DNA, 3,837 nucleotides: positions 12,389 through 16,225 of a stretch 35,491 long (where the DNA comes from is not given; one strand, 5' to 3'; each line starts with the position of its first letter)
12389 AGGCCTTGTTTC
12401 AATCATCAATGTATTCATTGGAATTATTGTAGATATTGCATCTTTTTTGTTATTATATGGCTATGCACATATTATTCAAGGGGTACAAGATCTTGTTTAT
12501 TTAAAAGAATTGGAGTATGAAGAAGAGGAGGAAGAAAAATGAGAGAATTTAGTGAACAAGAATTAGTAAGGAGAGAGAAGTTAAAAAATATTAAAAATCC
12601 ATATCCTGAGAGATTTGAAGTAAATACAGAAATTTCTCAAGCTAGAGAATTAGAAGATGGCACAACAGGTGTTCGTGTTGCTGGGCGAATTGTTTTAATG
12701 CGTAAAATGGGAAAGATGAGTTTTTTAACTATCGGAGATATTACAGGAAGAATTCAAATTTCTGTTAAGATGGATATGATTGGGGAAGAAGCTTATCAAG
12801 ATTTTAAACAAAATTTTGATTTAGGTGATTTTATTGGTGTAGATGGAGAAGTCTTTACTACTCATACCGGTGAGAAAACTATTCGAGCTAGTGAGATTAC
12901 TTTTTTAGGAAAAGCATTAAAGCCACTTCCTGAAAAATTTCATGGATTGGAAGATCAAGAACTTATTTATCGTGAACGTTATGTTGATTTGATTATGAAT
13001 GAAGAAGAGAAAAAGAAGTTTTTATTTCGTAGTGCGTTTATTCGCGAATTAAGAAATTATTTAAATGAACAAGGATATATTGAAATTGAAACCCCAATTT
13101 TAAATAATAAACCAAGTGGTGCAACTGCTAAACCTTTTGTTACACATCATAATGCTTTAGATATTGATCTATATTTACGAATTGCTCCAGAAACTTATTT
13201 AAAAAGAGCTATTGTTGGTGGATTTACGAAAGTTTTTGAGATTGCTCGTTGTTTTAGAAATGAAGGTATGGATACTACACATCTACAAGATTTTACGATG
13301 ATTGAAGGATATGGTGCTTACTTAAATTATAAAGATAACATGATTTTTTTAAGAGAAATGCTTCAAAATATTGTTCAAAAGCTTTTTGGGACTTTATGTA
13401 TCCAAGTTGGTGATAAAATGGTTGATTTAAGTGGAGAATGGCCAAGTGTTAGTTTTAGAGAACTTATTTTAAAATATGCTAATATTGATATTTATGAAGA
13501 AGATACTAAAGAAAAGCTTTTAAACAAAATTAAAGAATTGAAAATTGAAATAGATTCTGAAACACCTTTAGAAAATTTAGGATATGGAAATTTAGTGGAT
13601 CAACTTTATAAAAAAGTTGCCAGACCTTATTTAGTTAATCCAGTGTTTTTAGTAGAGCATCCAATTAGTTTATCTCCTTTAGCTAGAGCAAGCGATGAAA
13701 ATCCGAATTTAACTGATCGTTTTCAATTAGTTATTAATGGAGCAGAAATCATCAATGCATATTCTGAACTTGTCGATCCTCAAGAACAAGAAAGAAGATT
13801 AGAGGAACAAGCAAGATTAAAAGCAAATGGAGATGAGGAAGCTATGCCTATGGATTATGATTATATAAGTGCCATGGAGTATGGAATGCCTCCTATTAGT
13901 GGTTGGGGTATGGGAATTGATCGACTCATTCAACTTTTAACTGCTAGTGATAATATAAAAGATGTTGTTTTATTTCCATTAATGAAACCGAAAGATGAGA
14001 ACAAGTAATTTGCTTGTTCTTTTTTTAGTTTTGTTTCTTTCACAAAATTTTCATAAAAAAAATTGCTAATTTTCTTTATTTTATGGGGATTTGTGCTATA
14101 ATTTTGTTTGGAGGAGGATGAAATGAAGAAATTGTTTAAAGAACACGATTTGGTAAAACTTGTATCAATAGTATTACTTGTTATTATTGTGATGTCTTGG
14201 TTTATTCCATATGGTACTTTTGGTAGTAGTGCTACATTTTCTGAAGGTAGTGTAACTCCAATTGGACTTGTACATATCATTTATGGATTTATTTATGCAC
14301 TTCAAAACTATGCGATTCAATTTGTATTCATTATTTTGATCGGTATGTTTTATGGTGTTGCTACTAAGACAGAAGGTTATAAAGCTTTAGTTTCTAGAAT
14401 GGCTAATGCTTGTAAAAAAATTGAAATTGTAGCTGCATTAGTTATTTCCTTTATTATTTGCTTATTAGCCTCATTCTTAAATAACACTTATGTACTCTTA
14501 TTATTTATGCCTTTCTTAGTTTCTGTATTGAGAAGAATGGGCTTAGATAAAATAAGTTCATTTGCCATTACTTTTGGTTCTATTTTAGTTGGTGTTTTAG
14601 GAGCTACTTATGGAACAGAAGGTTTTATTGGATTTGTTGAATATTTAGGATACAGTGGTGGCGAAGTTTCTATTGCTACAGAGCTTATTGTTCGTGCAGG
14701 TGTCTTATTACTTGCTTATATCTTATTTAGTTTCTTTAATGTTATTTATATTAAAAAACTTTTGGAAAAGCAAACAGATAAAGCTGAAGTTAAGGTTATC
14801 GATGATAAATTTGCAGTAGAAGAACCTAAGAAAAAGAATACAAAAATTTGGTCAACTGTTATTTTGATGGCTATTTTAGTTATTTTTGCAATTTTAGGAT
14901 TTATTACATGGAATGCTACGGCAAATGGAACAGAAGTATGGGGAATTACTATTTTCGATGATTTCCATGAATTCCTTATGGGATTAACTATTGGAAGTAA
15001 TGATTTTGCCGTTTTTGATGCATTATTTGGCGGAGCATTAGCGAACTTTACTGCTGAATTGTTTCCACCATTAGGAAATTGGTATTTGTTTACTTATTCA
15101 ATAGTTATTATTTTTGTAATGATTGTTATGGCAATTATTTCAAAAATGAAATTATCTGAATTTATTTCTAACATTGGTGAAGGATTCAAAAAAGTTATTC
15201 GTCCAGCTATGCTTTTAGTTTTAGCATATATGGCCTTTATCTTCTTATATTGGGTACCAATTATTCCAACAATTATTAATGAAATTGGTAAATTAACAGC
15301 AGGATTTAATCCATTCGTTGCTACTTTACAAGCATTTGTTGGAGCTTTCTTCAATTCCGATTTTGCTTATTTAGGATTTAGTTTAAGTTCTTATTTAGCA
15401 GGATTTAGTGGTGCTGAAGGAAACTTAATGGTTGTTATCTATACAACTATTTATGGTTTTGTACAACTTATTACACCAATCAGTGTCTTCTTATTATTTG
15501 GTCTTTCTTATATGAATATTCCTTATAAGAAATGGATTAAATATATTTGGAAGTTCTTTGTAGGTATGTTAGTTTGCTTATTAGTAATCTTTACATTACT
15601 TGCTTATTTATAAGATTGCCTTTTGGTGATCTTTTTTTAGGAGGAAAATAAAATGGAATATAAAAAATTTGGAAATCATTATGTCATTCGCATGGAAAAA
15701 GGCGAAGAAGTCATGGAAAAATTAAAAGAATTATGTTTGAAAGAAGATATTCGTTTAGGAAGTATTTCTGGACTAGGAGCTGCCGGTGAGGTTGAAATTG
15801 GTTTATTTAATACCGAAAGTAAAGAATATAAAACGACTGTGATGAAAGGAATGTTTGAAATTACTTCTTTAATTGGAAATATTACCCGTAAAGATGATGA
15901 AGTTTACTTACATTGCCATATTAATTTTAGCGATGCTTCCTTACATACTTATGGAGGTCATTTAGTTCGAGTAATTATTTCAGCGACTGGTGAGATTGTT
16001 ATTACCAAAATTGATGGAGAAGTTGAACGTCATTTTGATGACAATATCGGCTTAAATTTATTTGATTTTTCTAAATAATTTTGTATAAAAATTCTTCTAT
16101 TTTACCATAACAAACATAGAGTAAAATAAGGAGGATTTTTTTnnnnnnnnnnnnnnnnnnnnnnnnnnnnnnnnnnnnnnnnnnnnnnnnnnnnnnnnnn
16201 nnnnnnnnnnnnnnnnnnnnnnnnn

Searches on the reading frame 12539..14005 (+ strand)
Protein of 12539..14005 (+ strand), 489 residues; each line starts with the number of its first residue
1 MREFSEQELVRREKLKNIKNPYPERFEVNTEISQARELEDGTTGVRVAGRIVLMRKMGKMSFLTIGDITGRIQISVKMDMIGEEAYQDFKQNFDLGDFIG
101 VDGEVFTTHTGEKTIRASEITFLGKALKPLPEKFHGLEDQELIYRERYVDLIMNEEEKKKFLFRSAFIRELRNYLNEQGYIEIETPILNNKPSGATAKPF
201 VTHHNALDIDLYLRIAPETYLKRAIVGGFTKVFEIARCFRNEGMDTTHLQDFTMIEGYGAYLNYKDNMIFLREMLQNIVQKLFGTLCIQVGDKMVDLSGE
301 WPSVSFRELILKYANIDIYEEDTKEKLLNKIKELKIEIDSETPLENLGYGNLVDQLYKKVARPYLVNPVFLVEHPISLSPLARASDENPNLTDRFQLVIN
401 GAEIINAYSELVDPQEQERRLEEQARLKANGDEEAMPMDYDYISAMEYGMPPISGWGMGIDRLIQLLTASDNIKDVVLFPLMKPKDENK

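Call 92: find_homologous_proteins(query=window:12539-14005:+, max_evalue=1e-50)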
Query window:12539-14005:+ (489 aa): 8000 proteins with E <= 1e-50 among 8000 candidates; the best 120 are listed.
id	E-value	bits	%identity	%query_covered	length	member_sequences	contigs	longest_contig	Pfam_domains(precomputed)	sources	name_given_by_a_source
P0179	0.0e+0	1096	100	100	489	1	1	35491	PF01409.26,PF01336.32,PF00152.26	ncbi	-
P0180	0.0e+0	1091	99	100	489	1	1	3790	PF01409.26,PF01336.32,PF00152.26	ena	-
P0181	0.0e+0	1090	99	100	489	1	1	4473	PF01409.26,PF01336.32,PF00152.26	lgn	-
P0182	0.0e+0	1089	99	100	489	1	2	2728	PF01409.26,PF01336.32,PF00152.26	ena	-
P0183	0.0e+0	1088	99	100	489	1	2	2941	PF01409.26,PF01336.32,PF00152.26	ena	-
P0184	0.0e+0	1088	99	100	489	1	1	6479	PF01409.26,PF01336.32,PF00152.26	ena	-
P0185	0.0e+0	1086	99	100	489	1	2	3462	PF01409.26,PF01336.32,PF00152.26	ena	-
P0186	0.0e+0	1085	99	100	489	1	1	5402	PF01409.26,PF01336.32,PF00152.26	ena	-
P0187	0.0e+0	1084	98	100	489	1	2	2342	PF01409.26,PF01336.32,PF00152.26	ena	-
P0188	0.0e+0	1083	99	100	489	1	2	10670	PF01409.26,PF01336.32,PF00152.26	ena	-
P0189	0.0e+0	1082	98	100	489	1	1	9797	PF01409.26,PF01336.32,PF00152.26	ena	-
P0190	0.0e+0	1079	98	100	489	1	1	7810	PF01409.26,PF01336.32,PF00152.26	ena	-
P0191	0.0e+0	1078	97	100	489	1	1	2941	PF01409.26,PF01336.32,PF00152.26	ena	-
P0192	0.0e+0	1076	97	100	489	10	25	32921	PF01409.26,PF01336.32,PF00152.26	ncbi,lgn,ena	-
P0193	0.0e+0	1076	97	100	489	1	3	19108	PF01409.26,PF01336.32,PF00152.26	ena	-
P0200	0.0e+0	1039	94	99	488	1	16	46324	PF01409.26,PF01336.32,PF00152.26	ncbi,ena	-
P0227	5.3e-294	993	91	100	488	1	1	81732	PF01409.26,PF01336.32,PF00152.26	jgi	-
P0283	3.5e-278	941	85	99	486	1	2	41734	PF01409.26,PF01336.32,PF00152.26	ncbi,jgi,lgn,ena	-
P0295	4.2e-273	924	83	100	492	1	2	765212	PF01409.26,PF01336.32,PF00152.26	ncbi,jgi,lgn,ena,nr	ncbi:MAG: lysine--tRNA ligase [Firmicutes bacterium]|nr:lysine--tRNA ligase [Bacillota bacterium]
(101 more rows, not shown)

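Call 93: find_encoding_contigs(protein=P0295, flank=9000, max_places=1)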
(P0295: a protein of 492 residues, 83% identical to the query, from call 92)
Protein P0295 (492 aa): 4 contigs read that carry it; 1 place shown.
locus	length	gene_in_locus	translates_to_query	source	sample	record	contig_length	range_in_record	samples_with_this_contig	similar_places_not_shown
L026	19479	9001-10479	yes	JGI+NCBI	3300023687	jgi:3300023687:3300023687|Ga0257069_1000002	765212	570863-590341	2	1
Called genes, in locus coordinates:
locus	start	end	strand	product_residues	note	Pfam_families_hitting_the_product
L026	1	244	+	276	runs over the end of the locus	PF00398:RrnaAD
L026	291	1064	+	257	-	PF05582:Peptidase_U57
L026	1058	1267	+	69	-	PF06257:VEG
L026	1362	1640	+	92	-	PF04026:SpoVG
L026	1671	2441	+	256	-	-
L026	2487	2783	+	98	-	PF07873:YabP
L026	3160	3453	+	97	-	PF04977:DivIC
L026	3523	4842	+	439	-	PF01171:ATP_bind_3, PF11734:TilS_C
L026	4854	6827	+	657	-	PF06480:FtsH_ext, PF00004:AAA, PF17862:AAA_lid_3, PF01434:Peptidase_M41, PF07498:Rho_N (weak)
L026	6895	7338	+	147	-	PF01741:MscL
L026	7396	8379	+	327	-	PF00724:Oxidored_FMN (faint), PF01207:Dus, PF01180:DHO_dh (weak), PF00977:His_biosynth, PF01680:SOR_SNZ (faint)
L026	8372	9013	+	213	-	PF06271:RDD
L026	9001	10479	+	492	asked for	PF01336:tRNA_anti-codon, PF00152:tRNA-synt_2, PF01409:tRNA-synt_2d (weak)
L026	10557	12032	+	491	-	PF03606:DcuC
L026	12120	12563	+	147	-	-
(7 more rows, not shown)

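Call 94: find_encoding_contigs(protein=P0227, flank=9000, max_places=1)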
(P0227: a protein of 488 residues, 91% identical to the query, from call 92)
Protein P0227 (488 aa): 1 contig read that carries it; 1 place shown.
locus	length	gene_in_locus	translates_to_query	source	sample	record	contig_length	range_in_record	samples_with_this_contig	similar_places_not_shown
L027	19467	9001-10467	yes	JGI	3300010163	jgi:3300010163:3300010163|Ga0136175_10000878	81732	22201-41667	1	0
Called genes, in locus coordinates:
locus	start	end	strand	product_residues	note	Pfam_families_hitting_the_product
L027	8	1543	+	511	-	PF01676:Metalloenzyme, PF06415:iPGM_N, PF01663:Phosphodiest (weak)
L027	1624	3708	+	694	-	PF00580:UvrD-helicase, PF01443:Viral_helicase1 (faint), PF13245:AAA_19, PF13604:AAA_30 (faint), PF13087:AAA_12 (faint), PF13361:UvrD_C, PF13538:UvrD_C_2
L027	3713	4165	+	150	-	-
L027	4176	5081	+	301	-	PF00483:NTP_transferase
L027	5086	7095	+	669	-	PF22745:Nlig-Ia, PF01653:DNA_ligase_aden, PF03120:OB_DNA_ligase, PF03119:DNA_ligase_ZBD, PF12826:HHH_2, PF14520:HHH_5, PF00533:BRCT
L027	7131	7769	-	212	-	PF24675:NpmA (weak), PF02390:Methyltransf_4, PF13847:Methyltransf_31 (weak), PF13649:Methyltransf_25 (weak)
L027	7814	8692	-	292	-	-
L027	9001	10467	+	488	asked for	PF01336:tRNA_anti-codon, PF00152:tRNA-synt_2, PF01409:tRNA-synt_2d (faint)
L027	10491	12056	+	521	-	PF03600:CitMHS, PF03606:DcuC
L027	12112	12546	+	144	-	PF03479:PCC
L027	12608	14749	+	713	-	PF02861:Clp_N, PF02861:Clp_N, PF13191:AAA_16 (weak), PF00004:AAA, PF17871:AAA_lid_9, PF00004:AAA, PF07724:AAA_2, PF07728:AAA_5, +14 more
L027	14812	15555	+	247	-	PF02735:Ku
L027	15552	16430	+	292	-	PF01068:DNA_ligase_A_M, PF01331:mRNA_cap_enzyme (faint)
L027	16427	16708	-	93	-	PF12844:HTH_19, PF01381:HTH_3, PF13443:HTH_26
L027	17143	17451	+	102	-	PF00338:Ribosomal_S10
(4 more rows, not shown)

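Call 95: find_encoding_contigs(protein=P0283, flank=9000, max_places=1)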
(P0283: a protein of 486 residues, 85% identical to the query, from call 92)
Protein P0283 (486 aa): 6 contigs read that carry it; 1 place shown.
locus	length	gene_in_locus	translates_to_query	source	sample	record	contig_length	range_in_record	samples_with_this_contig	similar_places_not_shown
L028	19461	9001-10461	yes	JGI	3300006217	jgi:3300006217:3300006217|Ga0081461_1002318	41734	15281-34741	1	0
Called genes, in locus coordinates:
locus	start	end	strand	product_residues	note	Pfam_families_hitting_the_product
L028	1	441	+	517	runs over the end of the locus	PF01676:Metalloenzyme, PF01663:Phosphodiest (faint), PF06415:iPGM_N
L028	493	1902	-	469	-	PF03109:ABC1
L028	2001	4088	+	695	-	PF00580:UvrD-helicase, PF01443:Viral_helicase1 (faint), PF13245:AAA_19, PF13604:AAA_30 (faint), PF13361:UvrD_C, PF13538:UvrD_C_2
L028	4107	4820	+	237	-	-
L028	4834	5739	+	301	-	PF00483:NTP_transferase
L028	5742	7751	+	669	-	PF22745:Nlig-Ia, PF01653:DNA_ligase_aden, PF03120:OB_DNA_ligase, PF03119:DNA_ligase_ZBD, PF12826:HHH_2, PF14520:HHH_5 (weak), PF00533:BRCT, PF16589:BRCT_2 (faint)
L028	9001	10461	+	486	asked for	PF01336:tRNA_anti-codon, PF00152:tRNA-synt_2, PF01409:tRNA-synt_2d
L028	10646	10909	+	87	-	PF13560:HTH_31 (weak), PF12844:HTH_19, PF01381:HTH_3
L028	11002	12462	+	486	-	PF03606:DcuC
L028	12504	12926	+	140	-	PF03479:PCC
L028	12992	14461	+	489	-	-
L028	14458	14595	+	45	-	-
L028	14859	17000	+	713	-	PF02861:Clp_N, PF02861:Clp_N (weak), PF23569:NBD_SMAX1, PF00004:AAA, PF17871:AAA_lid_9, PF00004:AAA, PF07724:AAA_2, PF07728:AAA_5, +11 more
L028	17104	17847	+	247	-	PF02735:Ku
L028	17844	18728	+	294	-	PF01068:DNA_ligase_A_M, PF04679:DNA_ligase_A_C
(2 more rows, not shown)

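Call 108: find_encoding_contigs(protein=P0200, flank=9000, max_places=3)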
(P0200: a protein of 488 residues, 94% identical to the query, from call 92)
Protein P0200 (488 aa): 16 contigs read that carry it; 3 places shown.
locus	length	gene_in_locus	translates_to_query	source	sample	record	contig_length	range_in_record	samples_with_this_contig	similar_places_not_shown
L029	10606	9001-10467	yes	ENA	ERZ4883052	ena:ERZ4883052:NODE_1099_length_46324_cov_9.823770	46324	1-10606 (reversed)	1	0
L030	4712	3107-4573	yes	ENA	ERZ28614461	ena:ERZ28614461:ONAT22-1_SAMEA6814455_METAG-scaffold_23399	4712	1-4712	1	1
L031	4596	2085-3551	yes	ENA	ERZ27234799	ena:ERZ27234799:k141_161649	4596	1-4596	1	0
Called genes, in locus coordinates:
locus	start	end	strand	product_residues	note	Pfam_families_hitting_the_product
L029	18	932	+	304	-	PF00483:NTP_transferase, PF12804:NTP_transf_3 (weak)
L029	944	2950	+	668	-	PF22745:Nlig-Ia, PF01653:DNA_ligase_aden, PF03120:OB_DNA_ligase, PF03119:DNA_ligase_ZBD, PF12826:HHH_2, PF14520:HHH_5, PF00533:BRCT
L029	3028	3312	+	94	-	-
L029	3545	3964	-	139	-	PF12844:HTH_19 (weak), PF01381:HTH_3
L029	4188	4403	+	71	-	-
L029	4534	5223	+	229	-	PF13620:CarboxypepD_reg (weak)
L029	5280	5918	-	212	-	PF24675:NpmA (weak), PF02390:Methyltransf_4, PF13847:Methyltransf_31, PF13649:Methyltransf_25 (weak)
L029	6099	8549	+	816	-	PF07963:N_methyl (weak), PF19077:Big_13 (faint)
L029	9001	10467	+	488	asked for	PF01336:tRNA_anti-codon, PF00152:tRNA-synt_2, PF01409:tRNA-synt_2d (weak)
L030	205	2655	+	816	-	PF07963:N_methyl (weak), PF19077:Big_13 (faint)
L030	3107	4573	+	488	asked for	PF01336:tRNA_anti-codon, PF00152:tRNA-synt_2, PF01409:tRNA-synt_2d (weak)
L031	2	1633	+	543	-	?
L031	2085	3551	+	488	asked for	PF01336:tRNA_anti-codon, PF00152:tRNA-synt_2, PF01409:tRNA-synt_2d (weak)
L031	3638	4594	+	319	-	?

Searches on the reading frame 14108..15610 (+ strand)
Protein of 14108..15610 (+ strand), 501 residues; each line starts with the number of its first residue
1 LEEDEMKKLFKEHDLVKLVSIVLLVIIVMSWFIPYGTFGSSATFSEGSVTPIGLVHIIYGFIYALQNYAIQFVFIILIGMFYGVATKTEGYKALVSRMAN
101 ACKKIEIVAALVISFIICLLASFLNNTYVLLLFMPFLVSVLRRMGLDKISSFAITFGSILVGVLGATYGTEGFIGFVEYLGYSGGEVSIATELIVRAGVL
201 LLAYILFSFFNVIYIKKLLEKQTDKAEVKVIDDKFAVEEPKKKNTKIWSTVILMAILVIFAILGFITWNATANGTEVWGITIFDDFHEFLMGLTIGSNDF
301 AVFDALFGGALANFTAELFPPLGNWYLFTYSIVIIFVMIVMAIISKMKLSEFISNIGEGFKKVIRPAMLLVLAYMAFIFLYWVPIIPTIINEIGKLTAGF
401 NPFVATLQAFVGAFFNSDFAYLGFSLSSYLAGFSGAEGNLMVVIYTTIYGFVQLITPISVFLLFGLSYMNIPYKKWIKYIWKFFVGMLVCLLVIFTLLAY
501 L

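Call 9: search_protein_families(library=pfam, proteins=[window:14108-15610:+], max_evalue=0.001)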
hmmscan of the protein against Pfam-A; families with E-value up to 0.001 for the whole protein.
window:14108-15610:+ (501 aa): 2 families
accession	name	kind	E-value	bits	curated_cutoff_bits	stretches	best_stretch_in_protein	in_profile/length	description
PF03606.21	DcuC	-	1.6e-15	57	23.1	1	56-495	62-456/461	C4-dicarboxylate anaerobic carrier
PF03600.22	CitMHS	-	1.5e-07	31.3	31.9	1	24-356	17-304/336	Citrate transporter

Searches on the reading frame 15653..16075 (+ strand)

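Call 9: search_protein_families(library=pfam, proteins=[window:15653-16075:+], max_evalue=0.001)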
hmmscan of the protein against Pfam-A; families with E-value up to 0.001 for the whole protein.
window:15653-16075:+ (141 aa): 1 family
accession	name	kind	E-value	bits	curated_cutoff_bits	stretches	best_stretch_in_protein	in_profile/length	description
PF03479.20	PCC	-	1e-31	110.1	25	1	9-121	2-116/117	Plants and Prokaryotes Conserved (PCC) domain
